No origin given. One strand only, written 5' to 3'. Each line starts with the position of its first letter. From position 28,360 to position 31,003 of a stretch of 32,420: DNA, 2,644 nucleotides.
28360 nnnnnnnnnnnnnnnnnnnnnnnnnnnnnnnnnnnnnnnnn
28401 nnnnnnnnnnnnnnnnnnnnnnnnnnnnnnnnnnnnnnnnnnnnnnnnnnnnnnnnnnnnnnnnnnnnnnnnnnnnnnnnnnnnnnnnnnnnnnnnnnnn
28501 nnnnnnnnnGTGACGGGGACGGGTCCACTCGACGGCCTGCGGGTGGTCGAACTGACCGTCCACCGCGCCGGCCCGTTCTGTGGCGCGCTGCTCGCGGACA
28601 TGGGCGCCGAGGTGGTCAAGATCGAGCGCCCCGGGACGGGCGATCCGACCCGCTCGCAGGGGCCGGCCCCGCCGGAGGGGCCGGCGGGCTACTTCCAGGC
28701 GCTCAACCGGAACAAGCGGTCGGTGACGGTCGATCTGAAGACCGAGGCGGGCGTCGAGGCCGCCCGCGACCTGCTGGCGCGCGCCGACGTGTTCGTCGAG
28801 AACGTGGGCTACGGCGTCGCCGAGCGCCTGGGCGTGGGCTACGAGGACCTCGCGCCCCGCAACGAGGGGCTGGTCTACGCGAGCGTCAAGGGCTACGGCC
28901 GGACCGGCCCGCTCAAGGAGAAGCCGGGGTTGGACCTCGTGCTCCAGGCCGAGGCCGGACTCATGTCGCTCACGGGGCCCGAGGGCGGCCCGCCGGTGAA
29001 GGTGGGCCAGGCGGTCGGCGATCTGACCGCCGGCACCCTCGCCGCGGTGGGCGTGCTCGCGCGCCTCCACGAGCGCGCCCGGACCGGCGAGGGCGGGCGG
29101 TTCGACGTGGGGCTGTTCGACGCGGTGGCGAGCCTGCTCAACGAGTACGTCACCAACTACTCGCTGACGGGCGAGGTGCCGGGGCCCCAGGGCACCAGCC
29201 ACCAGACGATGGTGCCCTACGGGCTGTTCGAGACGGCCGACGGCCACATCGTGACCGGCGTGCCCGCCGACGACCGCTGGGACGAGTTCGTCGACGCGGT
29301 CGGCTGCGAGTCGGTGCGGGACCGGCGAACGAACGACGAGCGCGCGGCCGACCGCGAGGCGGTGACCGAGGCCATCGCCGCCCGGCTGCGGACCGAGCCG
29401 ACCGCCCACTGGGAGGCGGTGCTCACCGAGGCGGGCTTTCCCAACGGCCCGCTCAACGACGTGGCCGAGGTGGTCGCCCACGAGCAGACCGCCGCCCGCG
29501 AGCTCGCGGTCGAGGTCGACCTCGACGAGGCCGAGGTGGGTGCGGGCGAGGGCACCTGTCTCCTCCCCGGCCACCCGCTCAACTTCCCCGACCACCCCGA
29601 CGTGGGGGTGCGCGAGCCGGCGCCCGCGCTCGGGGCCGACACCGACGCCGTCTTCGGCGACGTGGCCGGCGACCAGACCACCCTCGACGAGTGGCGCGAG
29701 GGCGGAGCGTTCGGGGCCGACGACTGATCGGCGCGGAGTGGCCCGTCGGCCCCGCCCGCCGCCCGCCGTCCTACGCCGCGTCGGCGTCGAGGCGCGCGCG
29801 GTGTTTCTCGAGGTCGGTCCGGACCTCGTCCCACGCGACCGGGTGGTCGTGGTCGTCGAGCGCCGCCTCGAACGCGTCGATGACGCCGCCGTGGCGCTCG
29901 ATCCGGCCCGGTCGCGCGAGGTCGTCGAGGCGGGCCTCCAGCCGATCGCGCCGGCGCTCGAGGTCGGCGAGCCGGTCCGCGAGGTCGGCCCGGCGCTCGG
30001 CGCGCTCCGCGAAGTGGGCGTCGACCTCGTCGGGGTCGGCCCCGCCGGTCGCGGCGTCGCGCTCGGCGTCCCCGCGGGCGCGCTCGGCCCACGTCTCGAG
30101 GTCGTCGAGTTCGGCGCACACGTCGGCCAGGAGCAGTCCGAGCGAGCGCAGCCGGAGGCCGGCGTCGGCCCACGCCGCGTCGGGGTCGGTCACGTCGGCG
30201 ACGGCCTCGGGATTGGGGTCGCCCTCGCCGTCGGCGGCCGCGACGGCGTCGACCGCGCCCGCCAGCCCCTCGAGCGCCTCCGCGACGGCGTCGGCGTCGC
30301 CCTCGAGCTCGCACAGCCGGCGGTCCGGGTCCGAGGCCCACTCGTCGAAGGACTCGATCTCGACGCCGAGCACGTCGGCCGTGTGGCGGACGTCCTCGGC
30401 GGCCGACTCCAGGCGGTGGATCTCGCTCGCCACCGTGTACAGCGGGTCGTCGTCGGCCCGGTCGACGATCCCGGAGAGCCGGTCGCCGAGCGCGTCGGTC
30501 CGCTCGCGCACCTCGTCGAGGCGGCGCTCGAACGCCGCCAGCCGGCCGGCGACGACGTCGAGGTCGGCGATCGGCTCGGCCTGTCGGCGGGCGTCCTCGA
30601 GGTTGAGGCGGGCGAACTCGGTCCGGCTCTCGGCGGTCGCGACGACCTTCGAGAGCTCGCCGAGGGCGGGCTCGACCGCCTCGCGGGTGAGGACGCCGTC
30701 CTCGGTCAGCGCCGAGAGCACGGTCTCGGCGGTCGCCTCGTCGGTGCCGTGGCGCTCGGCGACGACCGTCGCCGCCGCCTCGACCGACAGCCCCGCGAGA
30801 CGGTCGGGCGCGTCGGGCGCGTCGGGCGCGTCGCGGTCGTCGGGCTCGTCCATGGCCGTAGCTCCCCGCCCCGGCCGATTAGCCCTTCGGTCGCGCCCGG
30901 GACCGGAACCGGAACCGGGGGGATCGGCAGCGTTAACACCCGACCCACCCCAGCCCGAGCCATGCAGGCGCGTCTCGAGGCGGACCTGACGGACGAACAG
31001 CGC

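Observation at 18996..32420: Dense acyl-CoA / dicarboxylate catabolic island whose gene content resembles itaconate-methylsuccinate-type pathways (uncharacterised in archaea)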

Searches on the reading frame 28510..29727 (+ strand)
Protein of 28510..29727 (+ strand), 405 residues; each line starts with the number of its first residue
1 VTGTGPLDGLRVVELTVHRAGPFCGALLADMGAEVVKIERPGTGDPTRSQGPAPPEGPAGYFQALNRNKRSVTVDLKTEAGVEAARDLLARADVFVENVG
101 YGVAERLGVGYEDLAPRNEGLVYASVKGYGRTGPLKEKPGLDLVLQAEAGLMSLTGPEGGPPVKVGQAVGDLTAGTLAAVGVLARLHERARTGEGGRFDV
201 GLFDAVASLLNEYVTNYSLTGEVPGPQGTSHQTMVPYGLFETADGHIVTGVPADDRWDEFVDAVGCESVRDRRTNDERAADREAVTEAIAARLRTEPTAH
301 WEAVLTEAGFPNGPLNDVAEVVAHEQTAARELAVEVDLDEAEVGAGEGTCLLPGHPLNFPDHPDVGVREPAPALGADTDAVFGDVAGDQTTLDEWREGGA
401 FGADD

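Call 6: search_protein_families(library=pfam, proteins=[window:28510-29727:+])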
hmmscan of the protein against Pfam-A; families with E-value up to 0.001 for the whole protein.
window:28510-29727:+ (405 aa): 1 family
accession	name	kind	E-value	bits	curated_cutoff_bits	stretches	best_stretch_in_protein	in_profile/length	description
PF02515.22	CoA_transf_3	-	8.2e-115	384.3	23.3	1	7-378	1-366/366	CoA-transferase family III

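Call 18: search_protein_families(library=ncbifam, proteins=[window:28510-29727:+], max_evalue=0.00001)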
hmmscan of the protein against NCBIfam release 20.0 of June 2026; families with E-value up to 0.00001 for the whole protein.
window:28510-29727:+ (405 aa): 7 families
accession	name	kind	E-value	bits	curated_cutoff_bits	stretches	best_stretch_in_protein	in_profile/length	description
NF041294.1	Scnl_mescCoAtase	equivalog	2.7e-84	283.5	700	1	6-342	3-346/381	succinyl-CoA:mesaconate CoA-transferase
NF052585.1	SucGlutTfsCaiB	equivalog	4.2e-78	262.7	750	1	5-384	6-387/394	succinate--glutarate CoA-transferase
NF008511.0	PRK11430.1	equivalog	4.4e-70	236.7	522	1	4-375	7-369/381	CoA:oxalate CoA-transferase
NF003809.0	PRK05398.1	subfamily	1.7e-58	198.2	442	1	5-209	3-207/416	formyl-CoA transferase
TIGR03253.1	oxalate_frc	equivalog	2.6e-56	191.1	504.2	1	5-395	2-410/416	formyl-CoA transferase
NF002914.1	PRK03525.1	equivalog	1.3e-33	116.5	413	1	4-399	7-395/400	L-carnitine CoA-transferase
TIGR04253.1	mesacon_CoA_iso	equivalog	8.4e-21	74.4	725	1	6-387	2-385/403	2-methylfumaryl-CoA isomerase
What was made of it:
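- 28510..29727 (+): g10, family III CoA-transferase, translationally coupled to g9 by a GTGA overlap. The Mct equivalog scores 283 bits against a cut-off of 700 (call 18).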

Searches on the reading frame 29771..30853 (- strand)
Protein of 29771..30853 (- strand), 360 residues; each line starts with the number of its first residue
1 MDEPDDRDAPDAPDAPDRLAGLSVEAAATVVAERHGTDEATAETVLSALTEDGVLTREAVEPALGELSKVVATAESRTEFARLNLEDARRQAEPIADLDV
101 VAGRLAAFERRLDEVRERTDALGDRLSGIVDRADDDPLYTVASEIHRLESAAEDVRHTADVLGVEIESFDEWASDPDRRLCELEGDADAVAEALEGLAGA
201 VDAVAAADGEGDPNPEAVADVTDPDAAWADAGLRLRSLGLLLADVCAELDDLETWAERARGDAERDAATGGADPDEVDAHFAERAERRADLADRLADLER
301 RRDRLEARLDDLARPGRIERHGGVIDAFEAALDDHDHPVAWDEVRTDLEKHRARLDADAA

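Call 8: search_protein_families(library=pfam, proteins=[window:29771-30853:-], max_evalue=0.01)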
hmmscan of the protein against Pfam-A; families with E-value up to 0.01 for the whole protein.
window:29771-30853:- (360 aa): 1 family
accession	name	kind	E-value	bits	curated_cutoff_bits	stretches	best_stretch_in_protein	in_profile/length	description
PF10975.14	DUF2802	-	0.008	16.8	33.5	0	109-160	3-54/68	Protein of unknown function (DUF2802)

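Call 39: search_protein_families(library=ncbifam, proteins=[window:29771-30853:-], max_evalue=0.00001)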
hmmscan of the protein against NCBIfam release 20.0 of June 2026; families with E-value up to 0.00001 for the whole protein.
window:29771-30853:- (360 aa): 0 families
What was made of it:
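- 29771..30853 (-): g11, acidic hypothetical protein. Not a pathway gene. It sits where many relatives carry an ADP-forming acyl-CoA synthetase. No Pfam or NCBIfam family (calls 8, 39).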

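Call 66: search_dna_similar(query=window:29771-30853:-, collection=plasmids, mode=protein, max_rows=10, max_evalue=0.00001)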
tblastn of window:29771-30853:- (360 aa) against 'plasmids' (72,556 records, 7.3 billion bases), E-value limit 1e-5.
Records with a match: 10; places in all: 10; records where one place covers at least 80% of the query: 0.
Best place of each record, by identity: <60% 10.
By first word of the organism name: Haloferax 7; Halostagnicola 1; Halorientalis 1; Halorubrum 1.
By predicted mobility (MOB-suite, as given by PLSDB): non-mobilizable 10.
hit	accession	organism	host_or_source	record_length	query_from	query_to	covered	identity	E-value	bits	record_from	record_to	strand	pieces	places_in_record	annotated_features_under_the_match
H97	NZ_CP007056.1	Halostagnicola larsenii XH-48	-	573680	19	179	45%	46.0%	1e-26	119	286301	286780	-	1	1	hypothetical protein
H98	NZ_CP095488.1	Halorientalis marina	cell culture,salt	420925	19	179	45%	40.6%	6e-17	90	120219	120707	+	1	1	hypothetical protein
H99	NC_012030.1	Halorubrum lacusprofundi ATCC 49239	-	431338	19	179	45%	40.4%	2e-20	100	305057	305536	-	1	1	halo transducer protein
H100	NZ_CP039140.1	Haloferax mediterranei ATCC 33500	Cell culture,Spain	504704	19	180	45%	36.0%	2e-16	89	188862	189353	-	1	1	hypothetical protein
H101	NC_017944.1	Haloferax mediterranei ATCC 33500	-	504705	19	180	45%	36.0%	2e-16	89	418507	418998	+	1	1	hypothetical protein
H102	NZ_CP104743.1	Haloferax lucentense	-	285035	19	180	45%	34.8%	3e-12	76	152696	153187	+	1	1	hypothetical protein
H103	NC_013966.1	Haloferax volcanii DS2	-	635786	19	180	45%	34.8%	9e-12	74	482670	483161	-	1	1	hypothetical protein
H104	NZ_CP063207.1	Haloferax gibbonsii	cultured ...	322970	19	180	45%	34.1%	3e-11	72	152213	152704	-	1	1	halo transducer protein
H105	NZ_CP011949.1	Haloferax gibbonsii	whole genome,saline saltern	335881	19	180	45%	34.1%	3e-11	72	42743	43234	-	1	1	hypothetical protein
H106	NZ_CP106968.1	Haloferax alexandrinus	-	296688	41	180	39%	34.0%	1e-11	73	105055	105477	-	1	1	halo transducer protein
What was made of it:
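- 29771..30853 (-): The N-terminal half is 34-46% identical to haloarchaeal proteins that are annotated either as 'hypothetical protein' or as 'halo transducer protein' (call 66).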
